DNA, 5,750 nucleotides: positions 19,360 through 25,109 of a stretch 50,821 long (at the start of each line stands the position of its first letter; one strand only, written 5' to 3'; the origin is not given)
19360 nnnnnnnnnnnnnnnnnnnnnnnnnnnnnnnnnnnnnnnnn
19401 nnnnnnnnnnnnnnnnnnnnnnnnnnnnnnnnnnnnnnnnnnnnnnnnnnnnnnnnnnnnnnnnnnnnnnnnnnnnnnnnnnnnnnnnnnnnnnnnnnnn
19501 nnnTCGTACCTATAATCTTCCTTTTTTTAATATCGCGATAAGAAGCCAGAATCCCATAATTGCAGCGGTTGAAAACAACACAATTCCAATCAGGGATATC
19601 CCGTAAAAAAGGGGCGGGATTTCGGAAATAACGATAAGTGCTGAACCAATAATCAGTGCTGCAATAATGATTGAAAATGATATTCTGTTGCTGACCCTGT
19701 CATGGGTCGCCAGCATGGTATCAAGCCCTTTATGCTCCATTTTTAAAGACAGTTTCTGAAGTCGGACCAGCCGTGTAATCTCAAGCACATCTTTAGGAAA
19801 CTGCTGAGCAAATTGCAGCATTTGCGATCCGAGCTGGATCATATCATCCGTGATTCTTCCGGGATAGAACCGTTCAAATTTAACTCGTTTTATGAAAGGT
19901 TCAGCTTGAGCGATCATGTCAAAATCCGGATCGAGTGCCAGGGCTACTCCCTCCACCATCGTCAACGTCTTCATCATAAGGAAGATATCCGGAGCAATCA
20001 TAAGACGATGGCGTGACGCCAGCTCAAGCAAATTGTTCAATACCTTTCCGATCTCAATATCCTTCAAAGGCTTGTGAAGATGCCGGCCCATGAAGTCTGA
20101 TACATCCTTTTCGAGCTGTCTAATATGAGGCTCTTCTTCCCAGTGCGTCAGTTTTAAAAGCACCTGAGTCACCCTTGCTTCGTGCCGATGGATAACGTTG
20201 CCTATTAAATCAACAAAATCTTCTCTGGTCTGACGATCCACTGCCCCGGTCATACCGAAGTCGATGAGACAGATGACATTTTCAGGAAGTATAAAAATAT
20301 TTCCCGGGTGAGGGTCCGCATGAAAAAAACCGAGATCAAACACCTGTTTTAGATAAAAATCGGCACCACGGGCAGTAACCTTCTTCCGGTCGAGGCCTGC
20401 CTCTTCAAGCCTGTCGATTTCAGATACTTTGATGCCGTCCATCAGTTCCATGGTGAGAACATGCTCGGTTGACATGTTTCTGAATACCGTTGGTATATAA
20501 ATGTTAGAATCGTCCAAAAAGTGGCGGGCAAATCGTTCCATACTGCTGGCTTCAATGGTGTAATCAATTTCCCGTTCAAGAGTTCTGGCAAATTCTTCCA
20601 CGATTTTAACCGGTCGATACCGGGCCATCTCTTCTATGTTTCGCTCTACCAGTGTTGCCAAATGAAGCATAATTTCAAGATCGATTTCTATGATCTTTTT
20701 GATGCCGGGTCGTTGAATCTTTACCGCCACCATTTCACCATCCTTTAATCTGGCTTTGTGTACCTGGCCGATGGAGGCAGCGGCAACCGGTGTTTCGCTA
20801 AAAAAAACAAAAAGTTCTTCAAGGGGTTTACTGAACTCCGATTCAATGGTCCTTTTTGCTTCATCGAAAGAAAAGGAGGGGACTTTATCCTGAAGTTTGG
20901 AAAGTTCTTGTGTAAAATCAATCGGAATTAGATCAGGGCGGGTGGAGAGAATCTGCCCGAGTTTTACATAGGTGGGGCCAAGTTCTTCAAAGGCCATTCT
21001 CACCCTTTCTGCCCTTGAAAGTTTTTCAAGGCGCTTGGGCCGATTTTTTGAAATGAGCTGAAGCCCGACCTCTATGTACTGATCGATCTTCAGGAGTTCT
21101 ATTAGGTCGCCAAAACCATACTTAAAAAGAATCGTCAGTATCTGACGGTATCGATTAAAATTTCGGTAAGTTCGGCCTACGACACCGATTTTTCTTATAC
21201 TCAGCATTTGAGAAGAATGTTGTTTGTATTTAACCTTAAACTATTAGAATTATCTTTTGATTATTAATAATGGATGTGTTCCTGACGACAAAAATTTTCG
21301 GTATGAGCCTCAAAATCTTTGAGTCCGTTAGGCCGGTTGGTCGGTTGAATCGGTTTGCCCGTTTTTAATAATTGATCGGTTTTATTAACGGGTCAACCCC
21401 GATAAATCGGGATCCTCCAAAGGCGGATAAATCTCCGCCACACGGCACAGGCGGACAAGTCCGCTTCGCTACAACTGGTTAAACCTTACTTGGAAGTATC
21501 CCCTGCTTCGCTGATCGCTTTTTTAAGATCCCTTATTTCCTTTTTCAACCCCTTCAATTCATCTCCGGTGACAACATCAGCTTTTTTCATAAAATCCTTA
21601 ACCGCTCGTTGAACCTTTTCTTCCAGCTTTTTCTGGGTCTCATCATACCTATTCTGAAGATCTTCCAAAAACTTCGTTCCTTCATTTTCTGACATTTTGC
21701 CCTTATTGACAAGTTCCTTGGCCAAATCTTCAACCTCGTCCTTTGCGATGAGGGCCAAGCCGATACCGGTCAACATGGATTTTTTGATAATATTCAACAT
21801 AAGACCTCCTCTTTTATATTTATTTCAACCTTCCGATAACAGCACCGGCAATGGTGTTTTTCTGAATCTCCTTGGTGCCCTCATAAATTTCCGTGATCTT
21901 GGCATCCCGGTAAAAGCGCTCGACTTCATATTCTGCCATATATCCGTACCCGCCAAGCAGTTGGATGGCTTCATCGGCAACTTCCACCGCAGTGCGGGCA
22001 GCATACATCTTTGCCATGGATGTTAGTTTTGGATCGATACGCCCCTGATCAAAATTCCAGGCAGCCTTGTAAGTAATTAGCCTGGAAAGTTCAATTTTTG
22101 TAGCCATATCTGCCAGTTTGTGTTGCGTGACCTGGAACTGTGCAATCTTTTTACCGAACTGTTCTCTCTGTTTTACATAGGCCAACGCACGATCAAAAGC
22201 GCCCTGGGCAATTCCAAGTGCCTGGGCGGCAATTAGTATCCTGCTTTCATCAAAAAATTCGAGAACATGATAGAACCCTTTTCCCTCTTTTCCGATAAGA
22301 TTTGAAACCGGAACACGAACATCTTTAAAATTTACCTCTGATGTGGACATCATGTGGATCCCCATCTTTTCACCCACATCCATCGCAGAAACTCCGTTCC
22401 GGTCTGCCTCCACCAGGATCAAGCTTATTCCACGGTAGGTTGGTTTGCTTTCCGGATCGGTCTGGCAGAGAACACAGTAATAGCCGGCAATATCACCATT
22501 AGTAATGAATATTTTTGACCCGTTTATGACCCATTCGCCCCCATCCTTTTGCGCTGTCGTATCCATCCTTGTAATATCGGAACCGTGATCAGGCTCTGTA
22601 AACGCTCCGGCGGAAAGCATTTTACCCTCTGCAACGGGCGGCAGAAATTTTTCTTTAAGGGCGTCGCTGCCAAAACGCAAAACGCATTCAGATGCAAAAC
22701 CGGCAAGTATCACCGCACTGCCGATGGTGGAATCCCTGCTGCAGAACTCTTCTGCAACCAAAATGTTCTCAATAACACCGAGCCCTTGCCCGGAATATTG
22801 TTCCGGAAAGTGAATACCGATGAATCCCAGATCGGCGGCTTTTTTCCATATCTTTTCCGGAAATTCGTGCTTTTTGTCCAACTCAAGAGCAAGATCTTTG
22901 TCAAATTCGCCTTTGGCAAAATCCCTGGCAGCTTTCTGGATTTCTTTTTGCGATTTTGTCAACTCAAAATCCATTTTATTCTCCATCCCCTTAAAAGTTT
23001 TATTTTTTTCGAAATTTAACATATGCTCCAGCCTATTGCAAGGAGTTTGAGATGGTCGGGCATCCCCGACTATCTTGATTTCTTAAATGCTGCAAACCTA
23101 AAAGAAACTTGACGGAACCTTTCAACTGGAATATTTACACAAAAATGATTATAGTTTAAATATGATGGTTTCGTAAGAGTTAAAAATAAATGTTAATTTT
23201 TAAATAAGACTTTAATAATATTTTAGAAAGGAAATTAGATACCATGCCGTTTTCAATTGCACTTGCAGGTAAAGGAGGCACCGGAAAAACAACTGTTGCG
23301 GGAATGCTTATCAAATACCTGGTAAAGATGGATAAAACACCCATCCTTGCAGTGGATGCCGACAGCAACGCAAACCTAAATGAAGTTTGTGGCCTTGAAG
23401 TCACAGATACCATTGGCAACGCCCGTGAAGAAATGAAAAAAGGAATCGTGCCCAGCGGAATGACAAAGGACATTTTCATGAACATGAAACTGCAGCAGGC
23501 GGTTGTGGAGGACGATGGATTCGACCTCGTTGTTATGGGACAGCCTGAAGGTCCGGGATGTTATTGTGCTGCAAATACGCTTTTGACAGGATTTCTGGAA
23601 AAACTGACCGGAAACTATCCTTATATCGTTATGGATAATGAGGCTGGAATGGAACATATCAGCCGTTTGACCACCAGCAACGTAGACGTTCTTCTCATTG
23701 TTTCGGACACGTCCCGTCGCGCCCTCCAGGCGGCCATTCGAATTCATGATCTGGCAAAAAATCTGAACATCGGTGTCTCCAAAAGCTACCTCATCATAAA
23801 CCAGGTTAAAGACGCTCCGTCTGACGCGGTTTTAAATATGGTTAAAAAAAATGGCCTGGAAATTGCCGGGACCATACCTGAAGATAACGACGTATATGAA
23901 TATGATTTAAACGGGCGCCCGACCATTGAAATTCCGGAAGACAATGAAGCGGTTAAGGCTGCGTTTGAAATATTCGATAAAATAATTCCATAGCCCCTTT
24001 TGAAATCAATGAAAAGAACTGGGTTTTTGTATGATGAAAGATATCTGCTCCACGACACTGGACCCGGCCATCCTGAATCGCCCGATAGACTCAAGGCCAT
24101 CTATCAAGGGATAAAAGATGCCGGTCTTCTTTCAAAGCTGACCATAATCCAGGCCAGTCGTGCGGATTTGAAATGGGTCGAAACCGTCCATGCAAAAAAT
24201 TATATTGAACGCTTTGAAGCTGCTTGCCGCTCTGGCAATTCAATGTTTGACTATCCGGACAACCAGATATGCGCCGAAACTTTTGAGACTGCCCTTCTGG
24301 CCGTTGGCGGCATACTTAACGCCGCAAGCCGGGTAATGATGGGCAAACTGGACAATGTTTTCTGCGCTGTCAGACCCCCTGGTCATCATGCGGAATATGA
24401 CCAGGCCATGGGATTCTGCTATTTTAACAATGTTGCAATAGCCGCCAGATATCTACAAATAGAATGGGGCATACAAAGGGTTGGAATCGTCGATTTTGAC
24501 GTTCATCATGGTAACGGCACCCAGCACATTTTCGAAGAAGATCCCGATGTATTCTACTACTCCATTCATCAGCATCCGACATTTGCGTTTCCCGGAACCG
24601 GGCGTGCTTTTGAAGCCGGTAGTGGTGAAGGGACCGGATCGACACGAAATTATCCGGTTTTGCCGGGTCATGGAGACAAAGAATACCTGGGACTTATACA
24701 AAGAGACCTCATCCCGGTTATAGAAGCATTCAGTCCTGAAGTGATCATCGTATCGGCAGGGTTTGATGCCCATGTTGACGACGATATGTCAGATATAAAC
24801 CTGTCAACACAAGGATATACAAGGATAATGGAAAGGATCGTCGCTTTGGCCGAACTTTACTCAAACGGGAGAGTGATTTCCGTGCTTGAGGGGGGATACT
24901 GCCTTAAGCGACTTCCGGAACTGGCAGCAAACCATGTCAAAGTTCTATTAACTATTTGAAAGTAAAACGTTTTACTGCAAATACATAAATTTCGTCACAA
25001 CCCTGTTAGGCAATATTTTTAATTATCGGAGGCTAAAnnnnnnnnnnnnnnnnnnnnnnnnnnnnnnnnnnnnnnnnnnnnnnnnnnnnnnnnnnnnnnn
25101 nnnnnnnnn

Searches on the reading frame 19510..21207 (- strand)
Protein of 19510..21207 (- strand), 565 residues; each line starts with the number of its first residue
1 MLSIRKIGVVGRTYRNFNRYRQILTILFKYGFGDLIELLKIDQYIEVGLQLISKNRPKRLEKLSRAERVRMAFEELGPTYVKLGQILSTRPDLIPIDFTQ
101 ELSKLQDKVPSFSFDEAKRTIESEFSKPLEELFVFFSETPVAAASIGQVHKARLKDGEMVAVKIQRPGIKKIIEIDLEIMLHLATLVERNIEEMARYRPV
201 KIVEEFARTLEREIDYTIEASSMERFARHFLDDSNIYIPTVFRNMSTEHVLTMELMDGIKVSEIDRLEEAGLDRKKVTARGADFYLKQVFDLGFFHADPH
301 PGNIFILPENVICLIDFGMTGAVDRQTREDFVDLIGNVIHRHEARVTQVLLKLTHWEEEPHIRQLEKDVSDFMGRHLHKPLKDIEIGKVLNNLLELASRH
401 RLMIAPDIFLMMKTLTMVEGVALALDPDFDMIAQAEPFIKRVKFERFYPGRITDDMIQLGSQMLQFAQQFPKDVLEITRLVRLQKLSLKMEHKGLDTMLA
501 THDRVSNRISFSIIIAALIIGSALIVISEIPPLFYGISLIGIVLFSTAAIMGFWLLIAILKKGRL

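Call 3: search_protein_families(library=pfam, proteins=[window:19510-21207:-], max_evalue=0.01)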
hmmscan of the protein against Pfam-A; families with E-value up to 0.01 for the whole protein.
window:19510-21207:- (565 aa): 4 families
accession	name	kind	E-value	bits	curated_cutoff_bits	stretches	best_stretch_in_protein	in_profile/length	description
PF03109.22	ABC1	-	8.6e-84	280.9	22.9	1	104-349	1-243/244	ABC1 atypical kinase-like domain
PF01636.29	APH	-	2e-05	24.9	23.2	1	290-325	166-202/239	Phosphotransferase enzyme family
PF00069.31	Pkinase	-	0.0007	19.5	31.7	1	241-327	66-152/263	Protein kinase domain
PF01163.29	RIO1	-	0.0051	16.9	22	0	231-325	65-156/187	RIO domain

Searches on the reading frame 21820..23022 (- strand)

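Call 25: search_protein_families(library=pfam, proteins=[window:21820-23022:-], max_evalue=0.001)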
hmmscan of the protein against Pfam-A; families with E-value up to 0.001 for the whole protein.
window:21820-23022:- (400 aa): 5 families
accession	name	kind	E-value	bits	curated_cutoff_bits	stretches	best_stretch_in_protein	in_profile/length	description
PF00441.29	Acyl-CoA_dh_1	-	2.6e-57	193.6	22.4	1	247-394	1-148/150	Acyl-CoA dehydrogenase, C-terminal domain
PF02771.21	Acyl-CoA_dh_N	-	7e-29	100.9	22.9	1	22-134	1-113/113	Acyl-CoA dehydrogenase, N-terminal domain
PF02770.24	Acyl-CoA_dh_M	-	7.9e-27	93.7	33.3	1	140-235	3-97/97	Acyl-CoA dehydrogenase, middle domain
PF08028.16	Acyl-CoA_dh_2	-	2.8e-25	89.6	22.7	1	262-384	1-133/134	Acyl-CoA dehydrogenase, C-terminal domain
PF22924.1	ACOX_C_alpha1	-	1.6e-05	25.2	27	1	282-386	51-159/169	Acyl-CoA oxidase, C-alpha1 domain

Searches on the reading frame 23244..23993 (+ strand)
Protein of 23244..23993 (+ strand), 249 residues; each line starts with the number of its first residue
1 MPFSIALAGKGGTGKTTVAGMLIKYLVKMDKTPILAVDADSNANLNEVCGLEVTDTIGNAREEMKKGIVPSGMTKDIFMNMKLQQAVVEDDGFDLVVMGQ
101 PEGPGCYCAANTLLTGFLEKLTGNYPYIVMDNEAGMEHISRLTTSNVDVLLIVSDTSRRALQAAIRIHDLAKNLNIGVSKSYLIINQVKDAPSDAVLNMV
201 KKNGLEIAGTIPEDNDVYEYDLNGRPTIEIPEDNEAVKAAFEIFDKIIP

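Call 25: search_protein_families(library=pfam, proteins=[window:23244-23993:+], max_evalue=0.001)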
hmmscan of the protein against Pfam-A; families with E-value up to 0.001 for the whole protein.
window:23244-23993:+ (249 aa): 5 families
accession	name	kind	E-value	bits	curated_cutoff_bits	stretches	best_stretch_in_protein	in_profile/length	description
PF01656.29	CbiA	-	1.8e-14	54.2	25.4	1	6-226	3-124/125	CobQ/CobB/MinD/ParA nucleotide binding domain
PF13614.12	AAA_31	-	2.1e-10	41.3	27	1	9-168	9-161/177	AAA domain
PF00142.24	Fer4_NifH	-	8.6e-07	29.1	25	1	5-247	3-244/271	4Fe-4S iron sulfur cluster binding proteins, NifH/frxC family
PF10609.15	ParA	-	3e-06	27.3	27.1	1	7-247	9-245/246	NUBPL iron-transfer P-loop NTPase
PF00448.28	SRP54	-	0.00086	19.4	22.7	0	3-36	2-35/196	SRP54-type protein, GTPase domain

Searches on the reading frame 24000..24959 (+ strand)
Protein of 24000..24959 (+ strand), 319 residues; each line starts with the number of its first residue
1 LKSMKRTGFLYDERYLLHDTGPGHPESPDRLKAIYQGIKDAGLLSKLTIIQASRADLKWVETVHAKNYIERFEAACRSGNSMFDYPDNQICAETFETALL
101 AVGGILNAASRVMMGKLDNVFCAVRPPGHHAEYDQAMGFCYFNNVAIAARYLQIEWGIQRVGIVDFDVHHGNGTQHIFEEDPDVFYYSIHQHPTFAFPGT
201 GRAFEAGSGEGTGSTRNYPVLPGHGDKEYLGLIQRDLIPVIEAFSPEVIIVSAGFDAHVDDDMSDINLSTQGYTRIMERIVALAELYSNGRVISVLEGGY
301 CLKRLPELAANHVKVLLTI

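Call 25: search_protein_families(library=pfam, proteins=[window:24000-24959:+], max_evalue=0.001)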
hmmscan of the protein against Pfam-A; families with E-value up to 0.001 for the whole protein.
window:24000-24959:+ (319 aa): 1 family
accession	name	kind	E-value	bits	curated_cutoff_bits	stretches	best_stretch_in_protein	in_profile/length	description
PF00850.24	Hist_deacetyl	-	2.4e-99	332.9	27.9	1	24-316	1-298/298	Histone deacetylase domain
